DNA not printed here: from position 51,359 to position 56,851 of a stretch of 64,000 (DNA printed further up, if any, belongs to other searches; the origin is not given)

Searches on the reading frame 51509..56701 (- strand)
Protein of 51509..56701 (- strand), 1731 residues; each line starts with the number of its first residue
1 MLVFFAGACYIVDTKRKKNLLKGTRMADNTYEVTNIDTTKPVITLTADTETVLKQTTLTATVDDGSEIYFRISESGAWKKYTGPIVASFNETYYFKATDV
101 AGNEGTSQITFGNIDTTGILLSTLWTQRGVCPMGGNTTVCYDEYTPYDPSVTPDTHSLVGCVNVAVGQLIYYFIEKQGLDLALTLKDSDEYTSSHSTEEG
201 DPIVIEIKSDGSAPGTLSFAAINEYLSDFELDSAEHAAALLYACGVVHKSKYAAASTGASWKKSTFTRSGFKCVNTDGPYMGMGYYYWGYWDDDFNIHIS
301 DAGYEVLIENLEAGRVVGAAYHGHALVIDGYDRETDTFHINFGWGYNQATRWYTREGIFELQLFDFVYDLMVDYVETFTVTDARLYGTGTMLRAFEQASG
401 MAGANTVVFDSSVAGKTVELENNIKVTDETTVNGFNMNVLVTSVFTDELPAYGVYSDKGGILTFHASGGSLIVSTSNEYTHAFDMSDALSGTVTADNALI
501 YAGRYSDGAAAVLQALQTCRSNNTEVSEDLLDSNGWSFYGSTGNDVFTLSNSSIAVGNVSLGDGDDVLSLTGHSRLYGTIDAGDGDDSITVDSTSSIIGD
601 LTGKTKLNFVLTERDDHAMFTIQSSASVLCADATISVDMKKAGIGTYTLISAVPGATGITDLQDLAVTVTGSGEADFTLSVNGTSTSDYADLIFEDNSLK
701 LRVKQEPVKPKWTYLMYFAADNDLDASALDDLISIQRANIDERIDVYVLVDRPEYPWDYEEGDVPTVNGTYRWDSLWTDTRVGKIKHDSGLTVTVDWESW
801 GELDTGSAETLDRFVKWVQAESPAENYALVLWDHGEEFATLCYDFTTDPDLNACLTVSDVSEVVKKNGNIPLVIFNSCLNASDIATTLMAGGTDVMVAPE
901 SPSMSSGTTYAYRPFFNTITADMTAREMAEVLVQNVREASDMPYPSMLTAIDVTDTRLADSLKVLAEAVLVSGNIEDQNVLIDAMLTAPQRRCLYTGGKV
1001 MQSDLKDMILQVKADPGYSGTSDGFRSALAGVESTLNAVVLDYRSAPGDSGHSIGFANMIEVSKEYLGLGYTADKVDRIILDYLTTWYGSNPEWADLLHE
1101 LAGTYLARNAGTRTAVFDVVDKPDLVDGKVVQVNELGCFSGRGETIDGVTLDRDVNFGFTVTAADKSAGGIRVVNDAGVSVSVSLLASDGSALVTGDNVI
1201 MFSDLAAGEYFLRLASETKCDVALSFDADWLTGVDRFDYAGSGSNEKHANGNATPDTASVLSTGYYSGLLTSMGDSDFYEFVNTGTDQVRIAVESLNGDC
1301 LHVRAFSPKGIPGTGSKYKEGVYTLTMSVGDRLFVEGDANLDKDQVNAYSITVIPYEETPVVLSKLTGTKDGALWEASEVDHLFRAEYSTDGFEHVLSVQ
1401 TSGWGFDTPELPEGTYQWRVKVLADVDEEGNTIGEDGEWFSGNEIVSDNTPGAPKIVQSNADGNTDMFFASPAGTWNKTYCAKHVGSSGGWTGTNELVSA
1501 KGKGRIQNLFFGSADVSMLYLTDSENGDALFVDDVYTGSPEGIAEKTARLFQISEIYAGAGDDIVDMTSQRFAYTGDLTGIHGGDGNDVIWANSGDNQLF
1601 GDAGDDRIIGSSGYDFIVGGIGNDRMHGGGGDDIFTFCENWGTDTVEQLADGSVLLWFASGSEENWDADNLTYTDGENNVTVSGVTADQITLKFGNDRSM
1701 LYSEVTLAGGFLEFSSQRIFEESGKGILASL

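Call 45: search_protein_families(library=pfam, proteins=[window:51509-56701:-], max_evalue=0.001)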
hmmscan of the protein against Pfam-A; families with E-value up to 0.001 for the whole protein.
window:51509-56701:- (1731 aa): 3 families
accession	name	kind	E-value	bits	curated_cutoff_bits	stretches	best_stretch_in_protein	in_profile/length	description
PF01640.23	Peptidase_C10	-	1.1e-16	62.1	26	1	141-345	7-187/194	Peptidase C10 family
PF03415.19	Peptidase_C11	-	1.8e-16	61.1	25.8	1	717-969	2-238/359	Clostripain family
PF00353.25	HemolysinCabind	-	4.9e-11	42.8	23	2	1600-1634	1-35/36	RTX calcium-binding nonapeptide repeat (4 copies)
